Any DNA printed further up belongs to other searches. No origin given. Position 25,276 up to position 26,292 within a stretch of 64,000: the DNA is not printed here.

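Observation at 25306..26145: Protein ending in a Gly/Trp tail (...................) behind a palindrome-dense promoter region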

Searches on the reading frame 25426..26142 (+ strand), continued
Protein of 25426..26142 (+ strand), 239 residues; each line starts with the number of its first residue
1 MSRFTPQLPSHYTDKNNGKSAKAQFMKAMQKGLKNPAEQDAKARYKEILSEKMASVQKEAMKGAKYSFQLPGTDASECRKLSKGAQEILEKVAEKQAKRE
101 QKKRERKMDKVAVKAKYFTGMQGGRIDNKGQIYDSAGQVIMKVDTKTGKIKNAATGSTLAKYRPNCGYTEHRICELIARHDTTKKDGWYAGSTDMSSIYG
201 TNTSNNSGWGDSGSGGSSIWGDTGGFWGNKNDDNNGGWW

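Call 40: find_encoding_contigs(protein=P0002, flank=2500, max_places=1)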
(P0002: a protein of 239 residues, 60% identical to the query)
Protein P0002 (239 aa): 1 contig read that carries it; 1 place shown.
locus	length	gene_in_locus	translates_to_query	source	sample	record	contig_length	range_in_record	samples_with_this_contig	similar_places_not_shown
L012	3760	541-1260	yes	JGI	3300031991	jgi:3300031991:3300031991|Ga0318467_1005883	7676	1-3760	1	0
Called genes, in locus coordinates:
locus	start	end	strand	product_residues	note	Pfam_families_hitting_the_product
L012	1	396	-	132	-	?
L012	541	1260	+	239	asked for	-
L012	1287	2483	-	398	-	PF01053:Cys_Met_Meta_PP, PF00155:Aminotran_1_2 (weak)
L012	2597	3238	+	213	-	PF04055:Radical_SAM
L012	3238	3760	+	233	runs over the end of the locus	PF00733:Asn_synthase (weak), PF06508:QueC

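Call 41: find_encoding_contigs(protein=P0007, flank=2500, max_places=1)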
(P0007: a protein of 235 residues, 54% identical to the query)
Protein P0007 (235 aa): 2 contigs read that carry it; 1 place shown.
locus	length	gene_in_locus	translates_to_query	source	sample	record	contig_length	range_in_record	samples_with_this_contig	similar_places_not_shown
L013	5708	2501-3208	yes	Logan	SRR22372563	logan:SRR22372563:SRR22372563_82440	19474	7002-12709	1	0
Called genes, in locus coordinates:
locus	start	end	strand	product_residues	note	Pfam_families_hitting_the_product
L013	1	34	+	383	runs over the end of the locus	-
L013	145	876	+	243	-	PF03740:PdxJ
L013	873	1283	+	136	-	PF01648:ACPS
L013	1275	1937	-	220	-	PF02643:DUF192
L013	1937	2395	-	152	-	PF02643:DUF192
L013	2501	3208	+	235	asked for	-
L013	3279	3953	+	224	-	PF04055:Radical_SAM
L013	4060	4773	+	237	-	PF00733:Asn_synthase, PF06508:QueC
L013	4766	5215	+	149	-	-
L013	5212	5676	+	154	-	PF14489:QueF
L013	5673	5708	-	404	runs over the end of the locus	PF13685:Fe-ADH_2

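Call 42: find_encoding_contigs(protein=P0014, flank=2500, max_places=1)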
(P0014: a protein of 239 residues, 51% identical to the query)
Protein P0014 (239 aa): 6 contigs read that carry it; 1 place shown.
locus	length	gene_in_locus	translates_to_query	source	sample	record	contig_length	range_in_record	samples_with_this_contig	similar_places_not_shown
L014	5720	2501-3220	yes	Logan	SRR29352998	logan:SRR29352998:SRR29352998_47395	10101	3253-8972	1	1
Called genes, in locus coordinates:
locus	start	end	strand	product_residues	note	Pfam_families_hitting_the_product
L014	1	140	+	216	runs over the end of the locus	-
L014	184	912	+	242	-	PF03740:PdxJ, PF01261:AP_endonuc_2 (faint)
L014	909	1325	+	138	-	PF01648:ACPS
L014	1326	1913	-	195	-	PF02643:DUF192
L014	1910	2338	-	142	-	PF02643:DUF192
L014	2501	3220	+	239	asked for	-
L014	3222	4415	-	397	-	PF01053:Cys_Met_Meta_PP, PF00155:Aminotran_1_2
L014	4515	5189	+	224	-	PF04055:Radical_SAM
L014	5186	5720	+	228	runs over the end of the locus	PF00733:Asn_synthase, PF02568:ThiI (faint), PF06508:QueC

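Call 43: find_encoding_contigs(protein=P0020, flank=2500, max_places=1)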
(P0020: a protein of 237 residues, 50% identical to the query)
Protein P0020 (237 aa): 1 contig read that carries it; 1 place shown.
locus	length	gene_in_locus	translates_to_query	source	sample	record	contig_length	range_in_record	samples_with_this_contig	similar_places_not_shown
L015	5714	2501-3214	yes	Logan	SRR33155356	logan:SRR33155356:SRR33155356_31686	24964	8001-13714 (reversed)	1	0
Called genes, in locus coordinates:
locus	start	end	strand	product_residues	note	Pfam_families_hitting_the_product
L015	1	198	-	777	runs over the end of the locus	-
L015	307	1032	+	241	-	PF03740:PdxJ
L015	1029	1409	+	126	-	PF01648:ACPS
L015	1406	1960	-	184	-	PF02643:DUF192 (weak)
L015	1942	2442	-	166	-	PF02643:DUF192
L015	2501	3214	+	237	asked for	-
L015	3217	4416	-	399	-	PF01053:Cys_Met_Meta_PP, PF00155:Aminotran_1_2 (weak)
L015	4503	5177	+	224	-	PF04055:Radical_SAM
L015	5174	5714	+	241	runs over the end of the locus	PF00733:Asn_synthase, PF06508:QueC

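Call 44: find_encoding_contigs(protein=P0024, flank=2500, max_places=1)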
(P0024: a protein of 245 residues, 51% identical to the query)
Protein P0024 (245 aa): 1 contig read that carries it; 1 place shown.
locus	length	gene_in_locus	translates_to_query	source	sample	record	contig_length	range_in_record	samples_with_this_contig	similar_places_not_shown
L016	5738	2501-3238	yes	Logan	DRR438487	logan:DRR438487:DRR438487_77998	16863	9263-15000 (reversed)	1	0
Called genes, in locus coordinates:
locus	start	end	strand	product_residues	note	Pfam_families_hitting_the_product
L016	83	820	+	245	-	PF03740:PdxJ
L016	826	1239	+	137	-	PF01648:ACPS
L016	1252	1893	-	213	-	PF02643:DUF192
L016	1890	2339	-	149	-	PF02643:DUF192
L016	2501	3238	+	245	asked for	-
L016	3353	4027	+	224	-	PF04055:Radical_SAM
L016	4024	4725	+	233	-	PF00733:Asn_synthase (weak), PF06508:QueC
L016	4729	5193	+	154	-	PF14489:QueF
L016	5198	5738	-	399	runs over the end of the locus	PF13685:Fe-ADH_2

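Call 45: find_encoding_contigs(protein=P0015, flank=2500, max_places=1)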
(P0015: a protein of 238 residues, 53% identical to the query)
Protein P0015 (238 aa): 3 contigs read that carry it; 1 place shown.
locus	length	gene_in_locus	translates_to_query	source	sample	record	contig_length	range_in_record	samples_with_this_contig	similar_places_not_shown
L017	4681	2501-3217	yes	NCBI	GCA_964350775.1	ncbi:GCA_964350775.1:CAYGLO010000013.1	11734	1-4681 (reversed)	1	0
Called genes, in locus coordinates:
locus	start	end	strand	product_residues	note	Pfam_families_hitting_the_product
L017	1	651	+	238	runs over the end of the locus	PF08032:SpoU_sub_bind, PF00588:SpoU_methylase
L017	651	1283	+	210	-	-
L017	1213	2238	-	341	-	-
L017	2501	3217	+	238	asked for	-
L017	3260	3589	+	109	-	PF02261:Asp_decarbox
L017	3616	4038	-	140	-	-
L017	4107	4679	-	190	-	?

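Call 59: search_protein_families(library=pfam, proteins=[L017:1216-2238:-, L006:1311-1646:+, L001:2930-3691:+], max_evalue=0.01)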
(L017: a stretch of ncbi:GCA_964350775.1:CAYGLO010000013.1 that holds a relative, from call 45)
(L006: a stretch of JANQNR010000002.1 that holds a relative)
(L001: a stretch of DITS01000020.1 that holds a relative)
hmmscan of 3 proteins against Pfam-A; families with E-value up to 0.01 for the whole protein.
L017:1216-2238:- (341 aa): 0 families

L006:1311-1646:+ (112 aa): 0 families

L001:2930-3691:+ (254 aa): 0 families

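Call 61: search_solved_structures(query=A1, max_evalue=10, show_alignments=2)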
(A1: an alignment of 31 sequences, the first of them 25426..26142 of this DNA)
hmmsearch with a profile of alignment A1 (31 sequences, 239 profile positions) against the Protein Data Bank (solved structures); distinct sequences matched with E-value up to 10: 2.
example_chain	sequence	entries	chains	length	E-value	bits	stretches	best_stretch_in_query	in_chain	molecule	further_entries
2mbl_A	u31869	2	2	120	0.6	13.2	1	36-100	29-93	Top7 Fold Protein Top7m13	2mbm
2mra_A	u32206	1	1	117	0.91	12.6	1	38-111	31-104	De novo designed protein OR459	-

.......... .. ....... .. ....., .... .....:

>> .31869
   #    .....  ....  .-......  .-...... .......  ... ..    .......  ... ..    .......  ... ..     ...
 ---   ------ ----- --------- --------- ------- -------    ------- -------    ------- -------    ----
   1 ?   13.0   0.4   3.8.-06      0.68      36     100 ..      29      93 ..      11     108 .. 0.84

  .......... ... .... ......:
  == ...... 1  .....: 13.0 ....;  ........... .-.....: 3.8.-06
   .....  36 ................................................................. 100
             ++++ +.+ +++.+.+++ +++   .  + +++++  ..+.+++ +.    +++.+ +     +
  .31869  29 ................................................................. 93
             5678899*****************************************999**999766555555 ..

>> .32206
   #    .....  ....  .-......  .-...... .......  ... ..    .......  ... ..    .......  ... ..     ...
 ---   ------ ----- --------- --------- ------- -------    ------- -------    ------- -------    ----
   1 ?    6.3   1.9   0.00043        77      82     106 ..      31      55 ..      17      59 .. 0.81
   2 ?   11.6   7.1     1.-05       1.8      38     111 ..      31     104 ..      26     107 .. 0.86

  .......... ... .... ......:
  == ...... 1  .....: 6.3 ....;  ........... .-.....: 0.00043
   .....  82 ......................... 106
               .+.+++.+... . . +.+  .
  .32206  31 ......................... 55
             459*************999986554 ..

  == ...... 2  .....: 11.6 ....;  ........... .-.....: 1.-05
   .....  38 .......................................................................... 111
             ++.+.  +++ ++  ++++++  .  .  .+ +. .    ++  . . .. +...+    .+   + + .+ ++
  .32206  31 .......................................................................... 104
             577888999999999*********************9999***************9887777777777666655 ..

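Call 81: find_encoding_contigs(protein=P0149, flank=6000, max_places=1)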
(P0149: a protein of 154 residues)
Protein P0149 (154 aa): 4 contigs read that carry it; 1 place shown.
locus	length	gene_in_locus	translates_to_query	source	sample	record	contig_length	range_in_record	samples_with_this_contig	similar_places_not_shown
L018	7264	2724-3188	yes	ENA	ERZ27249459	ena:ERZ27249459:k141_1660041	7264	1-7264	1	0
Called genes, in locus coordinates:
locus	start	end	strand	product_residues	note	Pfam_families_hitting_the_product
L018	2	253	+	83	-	?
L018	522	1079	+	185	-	PF00578:AhpC-TSA, PF08534:Redoxin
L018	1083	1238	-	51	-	-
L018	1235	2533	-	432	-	-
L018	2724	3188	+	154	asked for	-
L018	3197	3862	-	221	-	PF07811:TadE (weak)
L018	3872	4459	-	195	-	PF07811:TadE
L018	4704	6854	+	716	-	PF00535:Glycos_transf_2 (faint), PF13641:Glyco_tranf_2_3 (faint), PF13632:Glyco_trans_2_3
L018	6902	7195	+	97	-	-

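Call 82: find_encoding_contigs(protein=P0064, flank=6000, max_places=1)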
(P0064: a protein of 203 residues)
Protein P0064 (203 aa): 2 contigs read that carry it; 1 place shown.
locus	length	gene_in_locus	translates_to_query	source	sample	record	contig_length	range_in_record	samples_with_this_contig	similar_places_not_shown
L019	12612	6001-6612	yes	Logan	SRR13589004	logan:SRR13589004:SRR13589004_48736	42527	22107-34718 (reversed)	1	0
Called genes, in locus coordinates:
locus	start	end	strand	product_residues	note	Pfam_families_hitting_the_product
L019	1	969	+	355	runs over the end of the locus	PF02562:PhoH, PF13245:AAA_19 (weak), PF13604:AAA_30 (weak)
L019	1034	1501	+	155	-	PF02130:YbeY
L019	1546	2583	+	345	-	PF00571:CBS (weak), PF03471:CorC_HlyC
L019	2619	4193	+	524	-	PF20154:LNT_N, PF00795:CN_hydrolase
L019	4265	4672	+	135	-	PF01381:HTH_3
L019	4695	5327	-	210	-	PF02643:DUF192 (weak)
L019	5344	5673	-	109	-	PF02643:DUF192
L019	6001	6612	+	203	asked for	-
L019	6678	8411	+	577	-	PF00583:Acetyltransf_1 (weak), PF13508:Acetyltransf_7 (faint), PF00850:Hist_deacetyl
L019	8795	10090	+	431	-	-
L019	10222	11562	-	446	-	PF04996:AstB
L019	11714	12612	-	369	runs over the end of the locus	-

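Call 88: search_protein_families(library=pfam, alignment_id=A6, max_evalue=0.1)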
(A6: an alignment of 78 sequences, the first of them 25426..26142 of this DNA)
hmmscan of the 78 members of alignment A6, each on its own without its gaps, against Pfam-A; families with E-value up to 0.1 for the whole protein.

A. member 1, window:25426-26142:+ (239 aa): 2 families
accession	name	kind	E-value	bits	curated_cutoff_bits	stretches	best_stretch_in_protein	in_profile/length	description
PF12396.14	DUF3659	-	0.0074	16.6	24.8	1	121-144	33-56/61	Protein of unknown function (DUF3659)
PF08751.17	TrwC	-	0.018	15.1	25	1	6-107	154-257/286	TrwC relaxase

B. families by the number of members that match (of 78 scanned): 44 families (the first 25 are shown)
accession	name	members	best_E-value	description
PF12396.14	DUF3659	19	0.00041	Protein of unknown function (DUF3659)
PF21785.3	Bflower_2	15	4.4e-05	5-fold beta-flower protein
PF08751.17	TrwC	2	0.018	TrwC relaxase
PF15558.11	DUF4659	2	0.025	Domain of unknown function (DUF4659)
PF20988.2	SidF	1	0.0011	Phosphoinositide phosphatase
PF12915.13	DUF3833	1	0.0054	Protein of unknown function (DUF3833)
PF10494.15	Stk19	1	0.007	Inactive serine-threonine protein kinase 19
PF20396.3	DUF6689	1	0.0085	Family of unknown function (DUF6689)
PF15745.10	AP1AR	1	0.011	AP-1 complex-associated regulatory protein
PF06721.16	DUF1204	1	0.014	Protein of unknown function (DUF1204)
PF12230.13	PRP21_like_P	1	0.014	Pre-mRNA splicing factor PRP21 like protein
PF16120.10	DUF4836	1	0.018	Domain of unknown function (DUF4836)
PF07216.17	LcrG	1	0.018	LcrG protein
PF05681.19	Fumerase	1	0.019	Fumarate hydratase (Fumerase)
PF00547.23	Urease_gamma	1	0.019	Urease, gamma subunit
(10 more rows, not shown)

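Call 89: search_protein_families(library=pfam, proteins=[P0031, P0032, P0033, P0035, P0036, P0041, P0044, P0067, P0050, P0159], max_evalue=0.1)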
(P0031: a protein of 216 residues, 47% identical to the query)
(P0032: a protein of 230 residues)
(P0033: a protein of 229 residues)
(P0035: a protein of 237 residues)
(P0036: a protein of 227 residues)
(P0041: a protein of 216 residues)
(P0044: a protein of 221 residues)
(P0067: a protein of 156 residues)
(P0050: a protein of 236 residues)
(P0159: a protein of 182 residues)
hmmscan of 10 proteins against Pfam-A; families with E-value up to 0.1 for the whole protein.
P0031 (216 aa): 1 family
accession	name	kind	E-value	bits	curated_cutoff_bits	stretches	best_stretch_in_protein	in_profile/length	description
PF21785.3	Bflower_2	-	4.4e-05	23.7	38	1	96-158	7-69/112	5-fold beta-flower protein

P0032 (230 aa): 2 families
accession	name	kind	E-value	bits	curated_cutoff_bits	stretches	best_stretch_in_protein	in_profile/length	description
PF21785.3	Bflower_2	-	0.04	14.2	38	1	120-161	29-67/112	5-fold beta-flower protein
PF10009.15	DUF2252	-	0.076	12.5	22.3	1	35-108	103-174/392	Uncharacterized protein conserved in bacteria (DUF2252)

P0033 (229 aa): 2 families
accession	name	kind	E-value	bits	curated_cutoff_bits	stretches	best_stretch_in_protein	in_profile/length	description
PF21785.3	Bflower_2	-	0.009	16.3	38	1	126-168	61-101/112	5-fold beta-flower protein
PF12976.13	DUF3860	-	0.061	13.7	27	1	96-181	6-92/93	Domain of Unknown Function with PDB structure (DUF3860)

P0035 (237 aa): 2 families
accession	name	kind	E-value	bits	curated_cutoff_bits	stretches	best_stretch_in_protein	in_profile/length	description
PF10494.15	Stk19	-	0.007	16.3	27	1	61-146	167-254/278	Inactive serine-threonine protein kinase 19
PF07361.16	Cytochrom_B562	-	0.085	13.9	30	0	53-113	22-82/102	Cytochrome b562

P0036 (227 aa): 2 families
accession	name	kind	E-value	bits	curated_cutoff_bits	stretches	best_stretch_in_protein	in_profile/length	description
PF21785.3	Bflower_2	-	0.00039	20.7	38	1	119-162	29-69/112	5-fold beta-flower protein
PF12396.14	DUF3659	-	0.0057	16.9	24.8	0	142-157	41-56/61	Protein of unknown function (DUF3659)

P0041 (216 aa): 1 family
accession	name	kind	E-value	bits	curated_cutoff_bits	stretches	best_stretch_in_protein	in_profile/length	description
PF05681.19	Fumerase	-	0.019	14.7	25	1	15-120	136-231/270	Fumarate hydratase (Fumerase)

P0044 (221 aa): 0 families

P0067 (156 aa): 2 families
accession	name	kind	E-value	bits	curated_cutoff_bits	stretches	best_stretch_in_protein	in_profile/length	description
PF21785.3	Bflower_2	-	0.014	15.6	38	1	97-145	45-91/112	5-fold beta-flower protein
PF12396.14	DUF3659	-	0.028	14.7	24.8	1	96-117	35-56/61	Protein of unknown function (DUF3659)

P0050 (236 aa): 3 families
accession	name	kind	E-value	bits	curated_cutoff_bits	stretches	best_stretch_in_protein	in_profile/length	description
PF15745.10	AP1AR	-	0.011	15.7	27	1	31-116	32-114/276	AP-1 complex-associated regulatory protein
PF21785.3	Bflower_2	-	0.013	15.8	38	1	121-162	29-67/112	5-fold beta-flower protein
PF12230.13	PRP21_like_P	-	0.014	15.7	28.2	1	27-108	58-146/213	Pre-mRNA splicing factor PRP21 like protein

P0159 (182 aa): 2 families
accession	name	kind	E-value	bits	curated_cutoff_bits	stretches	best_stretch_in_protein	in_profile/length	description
PF21785.3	Bflower_2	-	7e-08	32.7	38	2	107-165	24-81/112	5-fold beta-flower protein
PF12396.14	DUF3659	-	1.2e-05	25.5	24.8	0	79-99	37-57/61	Protein of unknown function (DUF3659)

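Call 99: search_protein_families(library=phrogs, proteins=[window:25426-26142:+, P0035, P0097, P0149], max_evalue=0.01)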
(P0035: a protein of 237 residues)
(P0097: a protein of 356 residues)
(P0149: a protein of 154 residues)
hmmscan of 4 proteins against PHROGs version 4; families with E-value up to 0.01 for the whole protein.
window:25426-26142:+ (239 aa): 0 families

P0035 (237 aa): 0 families

P0097 (356 aa): 0 families

P0149 (154 aa): 0 families

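Call 100: search_protein_families(library=padloc, proteins=[window:25426-26142:+, P0035, P0097, P0149], max_evalue=0.01)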
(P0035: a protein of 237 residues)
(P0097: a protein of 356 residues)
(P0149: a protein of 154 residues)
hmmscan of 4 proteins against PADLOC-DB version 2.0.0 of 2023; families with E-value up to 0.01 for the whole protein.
window:25426-26142:+ (239 aa): 0 families

P0035 (237 aa): 0 families

P0097 (356 aa): 0 families

P0149 (154 aa): 0 families

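Call 103: search_dna_similar(query=window:25426-26142:+, collection=plasmids, mode=protein, max_evalue=0.001, max_rows=10)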
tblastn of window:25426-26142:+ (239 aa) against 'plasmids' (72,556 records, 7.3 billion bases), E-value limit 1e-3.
No match.

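Call 104: search_dna_similar(query=window:25426-26142:+, collection=phages, mode=protein, max_evalue=0.001, max_rows=10)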
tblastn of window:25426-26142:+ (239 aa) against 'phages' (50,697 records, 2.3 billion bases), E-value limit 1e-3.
No match.

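Call 105: list_cluster_members(proteins=[P0090, P0100, P0105, P0107, P0110, P0124, P0083, P0066, P0104, P0133])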
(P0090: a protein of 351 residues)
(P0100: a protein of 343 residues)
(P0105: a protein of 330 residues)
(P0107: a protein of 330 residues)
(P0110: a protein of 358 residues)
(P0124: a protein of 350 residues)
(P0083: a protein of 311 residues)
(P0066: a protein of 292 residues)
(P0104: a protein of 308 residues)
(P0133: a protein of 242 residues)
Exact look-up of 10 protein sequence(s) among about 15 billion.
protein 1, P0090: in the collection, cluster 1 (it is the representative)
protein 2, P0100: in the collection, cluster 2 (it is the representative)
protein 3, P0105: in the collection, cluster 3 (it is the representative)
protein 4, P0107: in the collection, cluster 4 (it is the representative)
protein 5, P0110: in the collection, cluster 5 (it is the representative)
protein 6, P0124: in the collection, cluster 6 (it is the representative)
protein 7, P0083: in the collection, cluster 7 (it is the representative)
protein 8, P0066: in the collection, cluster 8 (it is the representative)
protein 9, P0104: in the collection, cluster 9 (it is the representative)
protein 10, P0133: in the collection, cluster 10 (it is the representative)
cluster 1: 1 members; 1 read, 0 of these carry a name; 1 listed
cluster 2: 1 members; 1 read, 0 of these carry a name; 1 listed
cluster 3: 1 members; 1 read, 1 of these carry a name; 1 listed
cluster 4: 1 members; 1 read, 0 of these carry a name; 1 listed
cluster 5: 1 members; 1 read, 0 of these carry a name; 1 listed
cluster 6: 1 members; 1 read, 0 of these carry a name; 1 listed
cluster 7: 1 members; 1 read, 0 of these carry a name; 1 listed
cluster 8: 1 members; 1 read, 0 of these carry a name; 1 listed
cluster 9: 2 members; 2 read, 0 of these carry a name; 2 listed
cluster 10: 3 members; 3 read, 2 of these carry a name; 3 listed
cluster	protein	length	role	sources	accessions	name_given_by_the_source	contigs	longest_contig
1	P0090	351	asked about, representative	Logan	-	-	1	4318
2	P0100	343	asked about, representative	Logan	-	-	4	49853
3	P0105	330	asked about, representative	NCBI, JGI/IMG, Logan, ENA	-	hypothetical protein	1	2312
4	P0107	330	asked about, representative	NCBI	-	-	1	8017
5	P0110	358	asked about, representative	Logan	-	-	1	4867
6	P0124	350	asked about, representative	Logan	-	-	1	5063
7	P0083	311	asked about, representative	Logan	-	-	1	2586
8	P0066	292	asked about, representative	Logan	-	-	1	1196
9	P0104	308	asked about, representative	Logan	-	-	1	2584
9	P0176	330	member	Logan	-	-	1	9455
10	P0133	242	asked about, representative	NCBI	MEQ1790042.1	MAG: hypothetical protein ABL857_06315 [Rickettsiales bacterium]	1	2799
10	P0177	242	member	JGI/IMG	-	hypothetical protein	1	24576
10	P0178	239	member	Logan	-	-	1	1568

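Call 106: find_encoding_contigs(protein=P0100, flank=8000, max_places=1)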
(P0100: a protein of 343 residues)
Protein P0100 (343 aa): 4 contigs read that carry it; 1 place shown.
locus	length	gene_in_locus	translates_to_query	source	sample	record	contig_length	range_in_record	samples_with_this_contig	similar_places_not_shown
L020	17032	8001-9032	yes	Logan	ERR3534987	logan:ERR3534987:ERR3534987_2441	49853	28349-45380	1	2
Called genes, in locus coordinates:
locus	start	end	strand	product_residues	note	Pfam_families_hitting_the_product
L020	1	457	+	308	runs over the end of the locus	PF01379:Porphobil_deam, PF03900:Porphobil_deamC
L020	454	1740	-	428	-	PF13424:TPR_12 (faint), PF07719:TPR_2 (faint), PF13174:TPR_6 (faint), PF00515:TPR_1 (faint), PF13176:TPR_7 (faint), PF13181:TPR_8 (faint), PF14559:TPR_19 (weak), PF13432:TPR_16 (weak), +3 more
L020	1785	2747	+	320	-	PF02729:OTCace_N, PF00185:OTCace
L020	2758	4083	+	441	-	PF01979:Amidohydro_1, PF07969:Amidohydro_3 (faint), PF12890:DHOase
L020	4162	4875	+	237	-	PF00215:OMPdecase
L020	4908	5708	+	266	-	-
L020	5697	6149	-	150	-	PF14489:QueF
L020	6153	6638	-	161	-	-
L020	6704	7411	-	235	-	PF02643:DUF192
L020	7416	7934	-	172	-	PF02643:DUF192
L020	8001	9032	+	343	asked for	-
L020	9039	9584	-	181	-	-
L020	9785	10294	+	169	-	PF05433:Rick_17kDa_Anti, PF16998:17kDa_Anti_2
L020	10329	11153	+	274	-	PF00106:adh_short, PF13561:adh_short_C2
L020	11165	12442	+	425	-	-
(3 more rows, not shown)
